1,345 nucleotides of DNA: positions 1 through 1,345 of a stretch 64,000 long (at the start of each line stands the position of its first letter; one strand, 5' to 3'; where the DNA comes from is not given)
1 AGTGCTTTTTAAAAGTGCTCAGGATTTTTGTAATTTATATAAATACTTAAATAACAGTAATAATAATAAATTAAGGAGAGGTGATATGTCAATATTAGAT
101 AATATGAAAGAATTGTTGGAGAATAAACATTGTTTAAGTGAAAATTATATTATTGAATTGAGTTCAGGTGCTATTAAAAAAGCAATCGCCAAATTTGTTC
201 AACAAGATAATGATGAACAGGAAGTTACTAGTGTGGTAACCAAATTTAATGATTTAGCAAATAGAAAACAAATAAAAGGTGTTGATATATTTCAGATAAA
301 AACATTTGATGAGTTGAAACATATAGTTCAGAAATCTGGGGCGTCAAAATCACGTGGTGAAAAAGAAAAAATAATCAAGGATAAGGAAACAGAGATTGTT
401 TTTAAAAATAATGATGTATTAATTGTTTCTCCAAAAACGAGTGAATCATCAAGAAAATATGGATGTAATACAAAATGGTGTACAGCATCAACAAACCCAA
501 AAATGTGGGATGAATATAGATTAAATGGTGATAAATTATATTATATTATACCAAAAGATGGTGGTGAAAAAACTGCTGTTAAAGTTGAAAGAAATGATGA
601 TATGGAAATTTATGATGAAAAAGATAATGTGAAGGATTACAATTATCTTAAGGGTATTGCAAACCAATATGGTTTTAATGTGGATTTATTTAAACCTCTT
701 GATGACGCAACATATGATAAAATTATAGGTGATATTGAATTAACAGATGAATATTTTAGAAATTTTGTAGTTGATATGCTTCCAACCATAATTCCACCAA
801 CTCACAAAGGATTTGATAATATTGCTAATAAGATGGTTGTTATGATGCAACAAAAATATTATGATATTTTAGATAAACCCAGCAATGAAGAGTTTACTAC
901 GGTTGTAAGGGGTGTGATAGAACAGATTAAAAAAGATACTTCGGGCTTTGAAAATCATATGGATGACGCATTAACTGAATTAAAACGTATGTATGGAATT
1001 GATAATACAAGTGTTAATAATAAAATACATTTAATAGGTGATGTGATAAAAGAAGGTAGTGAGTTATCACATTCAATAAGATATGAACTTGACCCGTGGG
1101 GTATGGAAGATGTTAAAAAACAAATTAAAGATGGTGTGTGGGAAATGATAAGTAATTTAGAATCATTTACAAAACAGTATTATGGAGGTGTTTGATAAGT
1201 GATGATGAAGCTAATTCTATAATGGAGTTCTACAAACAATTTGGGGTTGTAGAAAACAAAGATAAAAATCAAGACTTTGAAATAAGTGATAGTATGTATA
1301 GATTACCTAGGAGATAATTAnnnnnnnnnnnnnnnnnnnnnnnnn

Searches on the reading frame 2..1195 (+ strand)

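Call 45: search_protein_families(library=phrogs, proteins=[window:2-1195:+], max_evalue=0.00001)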
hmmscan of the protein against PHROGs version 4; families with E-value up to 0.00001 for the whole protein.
window:2-1195:+ (397 aa): 2 families
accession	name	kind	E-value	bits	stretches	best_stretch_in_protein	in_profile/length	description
phrog_28193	-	unknown function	4.2e-10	40.1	1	57-215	23-195/681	-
phrog_17056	-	unknown function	7.4e-09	36.4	1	57-222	47-217/420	-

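Call 68: search_protein_families(library=pfam, alignment_id=A4, max_evalue=0.00001)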
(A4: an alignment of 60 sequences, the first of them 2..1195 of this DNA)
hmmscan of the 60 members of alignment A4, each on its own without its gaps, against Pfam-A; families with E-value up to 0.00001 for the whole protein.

A. member 1, window:2-1195:+ (397 aa): 0 families

B. families by the number of members that match (of 60 scanned): 26 families (the first 25 are shown)
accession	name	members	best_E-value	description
PF08719.17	NADAR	1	5.2e-37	NADAR domain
PF18907.5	DUF5662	1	3.1e-33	Family of unknown function (DUF5662)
PF04446.17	Thg1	1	1.5e-31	tRNAHis guanylyltransferase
PF23023.1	Anti-Pycsar_Apyc1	1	3e-29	Anti-Pycsar protein Apyc1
PF01734.28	Patatin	1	8e-26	Patatin-like phospholipase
PF09424.15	YqeY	1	2.1e-23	Yqey-like protein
PF12694.12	cpYpsA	1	3.8e-23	Circularly permutated YpsA SLOG family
PF00085.26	Thioredoxin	1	1.5e-20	Thioredoxin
PF00857.26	Isochorismatase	1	1.5e-19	Isochorismatase domain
PF13671.12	AAA_33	1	1.2e-18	AAA domain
PF08433.16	KTI12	1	5.2e-15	Chromatin associated protein KTI12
PF20274.4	cREC_REC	1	1.7e-14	Cyclic-phosphate processing Receiver domain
PF01121.26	CoaE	1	2.3e-14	Dephospho-CoA kinase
PF12706.13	Lactamase_B_2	1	4.3e-14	Beta-lactamase superfamily domain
PF00753.33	Lactamase_B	1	8.8e-14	Metallo-beta-lactamase superfamily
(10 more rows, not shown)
